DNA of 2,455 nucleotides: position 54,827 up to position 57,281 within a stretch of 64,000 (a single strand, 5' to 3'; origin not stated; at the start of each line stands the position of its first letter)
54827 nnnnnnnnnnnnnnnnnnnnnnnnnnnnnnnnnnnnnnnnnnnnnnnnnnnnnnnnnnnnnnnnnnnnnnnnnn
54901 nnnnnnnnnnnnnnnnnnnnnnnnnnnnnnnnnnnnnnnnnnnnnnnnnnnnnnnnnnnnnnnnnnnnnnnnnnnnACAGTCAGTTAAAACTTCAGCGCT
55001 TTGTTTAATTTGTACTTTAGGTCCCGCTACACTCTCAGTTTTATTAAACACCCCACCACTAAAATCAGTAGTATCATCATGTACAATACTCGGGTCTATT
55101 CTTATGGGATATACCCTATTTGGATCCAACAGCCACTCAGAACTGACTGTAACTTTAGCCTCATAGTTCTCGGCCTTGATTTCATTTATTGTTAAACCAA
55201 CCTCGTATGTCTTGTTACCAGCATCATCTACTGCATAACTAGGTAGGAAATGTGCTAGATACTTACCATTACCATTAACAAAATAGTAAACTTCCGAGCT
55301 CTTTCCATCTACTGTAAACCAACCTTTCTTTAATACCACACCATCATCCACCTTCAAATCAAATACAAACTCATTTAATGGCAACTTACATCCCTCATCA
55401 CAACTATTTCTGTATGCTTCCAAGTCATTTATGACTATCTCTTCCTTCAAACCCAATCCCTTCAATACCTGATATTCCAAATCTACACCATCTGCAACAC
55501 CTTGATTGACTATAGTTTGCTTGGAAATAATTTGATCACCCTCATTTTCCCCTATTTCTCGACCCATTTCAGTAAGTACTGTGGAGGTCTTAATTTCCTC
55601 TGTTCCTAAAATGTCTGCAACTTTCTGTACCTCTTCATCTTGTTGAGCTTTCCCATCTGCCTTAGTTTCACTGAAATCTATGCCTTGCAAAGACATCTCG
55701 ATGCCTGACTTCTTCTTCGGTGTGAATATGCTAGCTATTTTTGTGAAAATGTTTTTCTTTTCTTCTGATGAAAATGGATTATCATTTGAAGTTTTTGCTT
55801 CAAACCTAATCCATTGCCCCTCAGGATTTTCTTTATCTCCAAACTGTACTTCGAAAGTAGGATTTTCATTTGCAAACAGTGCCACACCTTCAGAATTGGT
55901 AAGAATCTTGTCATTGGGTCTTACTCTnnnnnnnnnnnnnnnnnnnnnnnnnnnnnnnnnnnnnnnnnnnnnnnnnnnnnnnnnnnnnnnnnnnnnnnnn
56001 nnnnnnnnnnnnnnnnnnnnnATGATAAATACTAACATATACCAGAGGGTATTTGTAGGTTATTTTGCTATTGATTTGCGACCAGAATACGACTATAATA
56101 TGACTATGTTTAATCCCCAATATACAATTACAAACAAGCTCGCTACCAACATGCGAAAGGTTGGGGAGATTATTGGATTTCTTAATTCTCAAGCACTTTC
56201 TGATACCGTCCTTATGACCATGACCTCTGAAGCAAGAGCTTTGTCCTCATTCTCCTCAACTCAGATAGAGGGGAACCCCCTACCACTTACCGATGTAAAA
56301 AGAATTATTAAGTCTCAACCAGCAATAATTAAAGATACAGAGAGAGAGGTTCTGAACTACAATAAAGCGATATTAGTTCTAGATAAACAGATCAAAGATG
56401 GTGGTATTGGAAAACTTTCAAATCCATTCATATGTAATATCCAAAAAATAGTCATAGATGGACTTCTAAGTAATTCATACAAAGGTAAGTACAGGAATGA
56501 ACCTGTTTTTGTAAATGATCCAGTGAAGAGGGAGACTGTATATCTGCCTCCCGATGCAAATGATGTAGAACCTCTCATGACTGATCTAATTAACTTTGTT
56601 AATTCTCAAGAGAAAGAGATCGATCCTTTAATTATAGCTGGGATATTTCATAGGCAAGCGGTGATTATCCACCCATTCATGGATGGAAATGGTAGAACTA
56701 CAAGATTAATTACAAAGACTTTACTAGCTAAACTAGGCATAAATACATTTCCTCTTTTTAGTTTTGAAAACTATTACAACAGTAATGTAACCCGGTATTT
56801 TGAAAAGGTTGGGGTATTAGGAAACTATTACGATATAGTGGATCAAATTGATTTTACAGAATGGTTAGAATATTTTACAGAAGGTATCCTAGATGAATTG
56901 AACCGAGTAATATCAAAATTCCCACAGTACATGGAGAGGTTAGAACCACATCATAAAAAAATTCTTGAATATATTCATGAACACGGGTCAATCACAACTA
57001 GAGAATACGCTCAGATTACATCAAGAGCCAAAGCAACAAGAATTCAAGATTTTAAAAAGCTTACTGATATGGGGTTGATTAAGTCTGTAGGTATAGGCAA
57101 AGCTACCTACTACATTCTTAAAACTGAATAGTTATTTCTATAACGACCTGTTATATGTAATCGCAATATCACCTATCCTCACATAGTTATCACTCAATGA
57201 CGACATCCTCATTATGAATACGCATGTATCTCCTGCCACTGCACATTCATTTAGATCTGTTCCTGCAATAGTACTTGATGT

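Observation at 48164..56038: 2,624-aa membrane-anchored giant protein built from LamG-like domains alternating with three ~230-aa Gly-rich modules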

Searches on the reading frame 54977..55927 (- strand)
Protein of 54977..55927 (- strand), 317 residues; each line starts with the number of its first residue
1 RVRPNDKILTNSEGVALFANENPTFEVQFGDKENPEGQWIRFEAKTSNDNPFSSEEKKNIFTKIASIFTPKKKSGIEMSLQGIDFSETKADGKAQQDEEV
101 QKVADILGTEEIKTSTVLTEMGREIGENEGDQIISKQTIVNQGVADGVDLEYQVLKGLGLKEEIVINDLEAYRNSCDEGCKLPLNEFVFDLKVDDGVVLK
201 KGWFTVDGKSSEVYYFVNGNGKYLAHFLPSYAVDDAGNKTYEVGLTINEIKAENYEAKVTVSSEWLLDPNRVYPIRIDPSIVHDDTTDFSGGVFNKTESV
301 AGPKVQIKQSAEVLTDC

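Call 26: search_protein_families(library=pfam, proteins=[window:54977-55921:-], max_evalue=1)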
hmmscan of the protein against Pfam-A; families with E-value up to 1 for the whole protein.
window:54977-55921:- (315 aa): 1 family
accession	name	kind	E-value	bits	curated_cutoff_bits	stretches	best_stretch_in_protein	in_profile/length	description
PF16586.11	DUF5060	-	0.0037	17.9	27.2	1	202-229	31-59/70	Domain of unknown function (DUF5060)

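Call 68: search_solved_structures(query=A4, max_evalue=1)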
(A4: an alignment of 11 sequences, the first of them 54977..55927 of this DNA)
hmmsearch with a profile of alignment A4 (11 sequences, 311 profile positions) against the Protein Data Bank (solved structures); distinct sequences matched with E-value up to 1: 0.

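Call 70: search_protein_families(library=pfam, alignment_id=A4, max_evalue=0.1)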
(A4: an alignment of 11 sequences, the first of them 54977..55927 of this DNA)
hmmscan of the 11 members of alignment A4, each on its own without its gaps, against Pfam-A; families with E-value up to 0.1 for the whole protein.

A. member 1, window:54977-55927:- (317 aa): 1 family
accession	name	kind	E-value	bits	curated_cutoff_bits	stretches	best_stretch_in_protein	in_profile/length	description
PF16586.11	DUF5060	-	0.0038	17.9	27.2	0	204-231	31-59/70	Domain of unknown function (DUF5060)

B. families by the number of members that match (of 11 scanned): 6 families
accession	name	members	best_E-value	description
PF16586.11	DUF5060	4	0.00093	Domain of unknown function (DUF5060)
PF20124.4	DUF6514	1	0.0087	Family of unknown function (DUF6514)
PF22058.2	X25_BaPul_like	1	0.012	Pullulanase X25 domain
PF13720.11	Acetyltransf_11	1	0.016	Udp N-acetylglucosamine O-acyltransferase; Domain 2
PF02743.24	dCache_1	1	0.065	Cache domain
PF25401.1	PH_27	1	0.083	Kinetoplastid PH-like domain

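Call 76: find_related_loci(query=A4, collection=genome_contigs, flank=10000)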
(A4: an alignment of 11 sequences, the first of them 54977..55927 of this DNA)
Query A4 (317 aa) in genome_contigs; peptide patterns used: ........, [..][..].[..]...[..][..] (x = any residue, [..] = any of these).
91 stretches matched a pattern; 44 encode a relative of the query (tblastn E <= 1e-3); 44 distinct loci.
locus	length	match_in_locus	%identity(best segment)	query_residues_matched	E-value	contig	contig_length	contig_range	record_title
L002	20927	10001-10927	91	1-309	0e+0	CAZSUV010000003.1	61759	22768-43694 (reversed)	MAG TPA_asm: uncultured Candidatus Saccharibacteria bacterium isolate SRP302447_co3_161 genome assembly, contig: NODE_13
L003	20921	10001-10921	66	1-307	2e-143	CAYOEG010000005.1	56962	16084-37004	MAG TPA_asm: uncultured Candidatus Saccharibacteria bacterium isolate SRP294416_co1_479 genome assembly, contig: NODE_72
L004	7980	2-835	68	30-307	9e-125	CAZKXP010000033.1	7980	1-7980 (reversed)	MAG TPA_asm: uncultured Candidatus Saccharibacteria bacterium isolate binchicken_co117_335 genome assembly, contig: NODE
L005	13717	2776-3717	59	1-317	2e-120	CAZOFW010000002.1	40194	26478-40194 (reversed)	MAG TPA_asm: uncultured Candidatus Saccharibacteria bacterium isolate SRP062349_co2_265 genome assembly, contig: NODE_58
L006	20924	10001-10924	59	1-309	1e-118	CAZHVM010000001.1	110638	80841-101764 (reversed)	MAG TPA_asm: uncultured Candidatus Saccharibacteria bacterium isolate SRP192927_co3_113 genome assembly, contig: NODE_20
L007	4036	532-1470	56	1-309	3e-111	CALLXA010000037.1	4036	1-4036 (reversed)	MAG TPA_asm: uncultured bacterium isolate SRR3330206_bin.35_CONCOCT_v1.1_MAG genome assembly, contig: ERZ724085.14474, w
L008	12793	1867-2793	54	1-307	1e-107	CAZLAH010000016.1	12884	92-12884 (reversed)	MAG TPA_asm: uncultured Candidatus Saccharibacteria bacterium isolate SRP192927_co2_210 genome assembly, contig: NODE_87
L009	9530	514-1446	52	2-310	1e-105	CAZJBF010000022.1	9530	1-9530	MAG TPA_asm: uncultured Candidatus Saccharibacteria bacterium isolate SRP192927_co3_861 genome assembly, contig: NODE_18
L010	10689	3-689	67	84-312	3e-102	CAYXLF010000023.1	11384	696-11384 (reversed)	MAG TPA_asm: uncultured Candidatus Saccharibacteria bacterium isolate SRP192927_co3_150 genome assembly, contig: NODE_14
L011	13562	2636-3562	53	1-309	1e-99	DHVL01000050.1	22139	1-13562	MAG TPA_asm: Candidatus Dojkabacteria bacterium UBA5209 UBA5209_contig_8740, whole genome shotgun sequence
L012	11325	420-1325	50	1-301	2e-97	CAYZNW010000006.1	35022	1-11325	MAG TPA_asm: uncultured Candidatus Saccharibacteria bacterium isolate binchicken_co117_292 genome assembly, contig: NODE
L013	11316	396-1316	50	1-302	5e-96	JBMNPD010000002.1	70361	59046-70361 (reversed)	MAG: Candidatus Dojkabacteria bacterium isolate SBF912SR1HQ0033 scaffold_978_c1, whole genome shotgun sequence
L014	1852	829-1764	46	4-307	2e-89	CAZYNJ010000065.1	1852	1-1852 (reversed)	MAG TPA_asm: uncultured Candidatus Saccharibacteria bacterium isolate SRP191223_co1_99 genome assembly, contig: NODE_119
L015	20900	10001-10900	43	2-301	2e-83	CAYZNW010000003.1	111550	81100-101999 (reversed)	MAG TPA_asm: uncultured Candidatus Saccharibacteria bacterium isolate binchicken_co117_292 genome assembly, contig: NODE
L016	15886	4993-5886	43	3-307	7e-79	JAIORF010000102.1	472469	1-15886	MAG: bacterium isolate SMBSF11 20072_Bin_5_contigs_1_c_000000000001, whole genome shotgun sequence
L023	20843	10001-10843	40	3-297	2e-60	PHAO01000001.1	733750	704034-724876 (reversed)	MAG: Candidatus Dojkabacteria bacterium HGW-Dojkabacteria-1 bjp_ig2158_scaffold_0, whole genome shotgun sequence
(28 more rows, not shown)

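Call 79: search_protein_representatives(alignment_id=A4)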
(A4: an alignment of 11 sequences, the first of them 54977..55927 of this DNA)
Query: 11 sequences, 311 profile positions. Proteins with E-value up to 0.001 (for the whole library): 1402; up to 1e-10: 229; up to 1e-30: 85. The best 150 are listed.
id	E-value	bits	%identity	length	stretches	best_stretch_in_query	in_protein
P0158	4.8e-154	528.4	-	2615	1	1-310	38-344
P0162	5.6e-153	524.9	-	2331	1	1-309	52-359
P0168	9.9e-153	524.1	-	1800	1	1-310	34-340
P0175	8.2e-152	521.1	-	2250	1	1-310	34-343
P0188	3.6e-150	515.7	-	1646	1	3-310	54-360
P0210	1.8e-149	513.4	-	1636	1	1-310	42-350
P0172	3.9e-148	509.0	-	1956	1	1-310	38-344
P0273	1.5e-147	507.1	-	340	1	1-306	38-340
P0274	2.9e-147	506.1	-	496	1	3-310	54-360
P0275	2.6e-144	496.5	-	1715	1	3-310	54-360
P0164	3.4e-144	496.1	-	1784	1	1-310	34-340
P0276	1.6e-143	493.8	-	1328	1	1-310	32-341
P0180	3.7e-143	492.6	-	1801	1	1-310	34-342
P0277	6.3e-143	491.9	-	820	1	2-310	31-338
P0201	2.8e-141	486.5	-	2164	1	1-310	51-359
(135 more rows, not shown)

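Call 80: search_protein_families(library=pfam, proteins=[L023:9893-12763:+, L023:4991-9889:+, L023:2439-4877:+, L023:12781-13407:+, L023:13468-14160:+, L023:14151-15671:+], max_evalue=0.001)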
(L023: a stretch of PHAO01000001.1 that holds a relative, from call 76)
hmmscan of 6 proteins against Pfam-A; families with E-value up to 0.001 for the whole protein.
L023:9893-12763:+ (956 aa): 1 family
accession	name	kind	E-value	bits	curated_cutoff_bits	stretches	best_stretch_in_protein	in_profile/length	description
PF13385.13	Laminin_G_3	-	4.3e-17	63.1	27.6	1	390-522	8-150/151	Concanavalin A-like lectin/glucanases superfamily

L023:4991-9889:+ (1632 aa): 1 family
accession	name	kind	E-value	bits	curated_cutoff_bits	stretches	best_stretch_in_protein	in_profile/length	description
PF13884.11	Peptidase_S74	-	1.1e-09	38.9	22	1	1165-1220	1-58/58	Chaperone of endosialidase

L023:2439-4877:+ (812 aa): 5 families
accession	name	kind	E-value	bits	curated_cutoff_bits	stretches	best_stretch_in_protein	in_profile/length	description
PF13603.12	tRNA-synt_1_2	-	1.5e-58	197.7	25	1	222-410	1-183/185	Leucyl-tRNA synthetase, editing domain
PF00133.28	tRNA-synt_1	-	6.3e-51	173.9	22.7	2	13-225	1-225/414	tRNA synthetases class I (I, L, M and V)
PF09334.17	tRNA-synt_1g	-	4.3e-26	92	20.1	2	41-184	6-158/391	tRNA synthetases class I (M)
PF08264.19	Anticodon_1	-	6.9e-18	65.4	25.1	1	665-775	7-144/148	Anticodon-binding domain of tRNA ligase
PF01406.26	tRNA-synt_1e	-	2e-07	31.1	27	0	573-636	237-299/301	tRNA synthetases class I (C) catalytic domain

L023:12781-13407:+ (208 aa): 1 family
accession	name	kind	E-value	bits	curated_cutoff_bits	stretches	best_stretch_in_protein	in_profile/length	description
PF00160.26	Pro_isomerase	-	4e-32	112.1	21.7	1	64-205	2-158/159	Cyclophilin type peptidyl-prolyl cis-trans isomerase/CLD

L023:13468-14160:+ (230 aa): 5 families
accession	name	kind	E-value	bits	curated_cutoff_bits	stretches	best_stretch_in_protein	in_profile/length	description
PF12836.13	HHH_3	-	6.1e-14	52.3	27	1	174-228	6-64/65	Helix-hairpin-helix motif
PF00633.29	HHH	-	8.9e-09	35.2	24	1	176-200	5-29/30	Helix-hairpin-helix motif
PF06514.17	PsbU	-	9.5e-06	26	24.5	1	170-220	11-61/93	Photosystem II 12 kDa extrinsic protein (PsbU)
PF10531.15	SLBB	-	2.2e-05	24.6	27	1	77-111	1-35/55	SLBB domain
PF14520.12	HHH_5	-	0.00019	22.3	27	0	178-200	31-53/57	Helix-hairpin-helix domain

L023:14151-15671:+ (506 aa): 2 families
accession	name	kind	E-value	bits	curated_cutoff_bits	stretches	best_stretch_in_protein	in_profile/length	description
PF03772.21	Competence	-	5.3e-35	121.5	23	1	235-487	1-264/270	Competence protein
PF13567.11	DUF4131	-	3.1e-13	50.2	31.6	1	60-197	12-159/165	Domain of unknown function (DUF4131)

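Call 84: search_protein_families(library=phrogs, proteins=[window:54977-55927:-], max_evalue=0.001)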
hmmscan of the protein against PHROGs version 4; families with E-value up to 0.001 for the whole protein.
window:54977-55927:- (317 aa): 0 families

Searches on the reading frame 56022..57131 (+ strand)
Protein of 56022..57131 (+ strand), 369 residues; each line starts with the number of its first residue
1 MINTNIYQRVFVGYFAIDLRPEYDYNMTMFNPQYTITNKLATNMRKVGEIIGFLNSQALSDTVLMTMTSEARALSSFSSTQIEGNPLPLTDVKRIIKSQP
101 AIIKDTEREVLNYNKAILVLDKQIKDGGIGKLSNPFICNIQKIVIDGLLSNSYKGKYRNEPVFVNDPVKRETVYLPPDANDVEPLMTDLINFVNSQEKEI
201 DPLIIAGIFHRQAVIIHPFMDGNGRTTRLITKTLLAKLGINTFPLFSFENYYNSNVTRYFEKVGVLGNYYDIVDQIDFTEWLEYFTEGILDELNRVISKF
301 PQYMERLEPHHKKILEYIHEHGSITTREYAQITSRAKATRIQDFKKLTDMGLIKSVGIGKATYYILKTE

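Call 10: search_protein_families(library=pfam, proteins=[window:56022-57131:+], max_evalue=0.001)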
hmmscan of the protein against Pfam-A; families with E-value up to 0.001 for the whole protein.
window:56022-57131:+ (369 aa): 1 family
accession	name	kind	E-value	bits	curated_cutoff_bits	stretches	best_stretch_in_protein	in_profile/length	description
PF02661.23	Fic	-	2.1e-16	61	24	1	133-235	3-93/93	Fic/DOC family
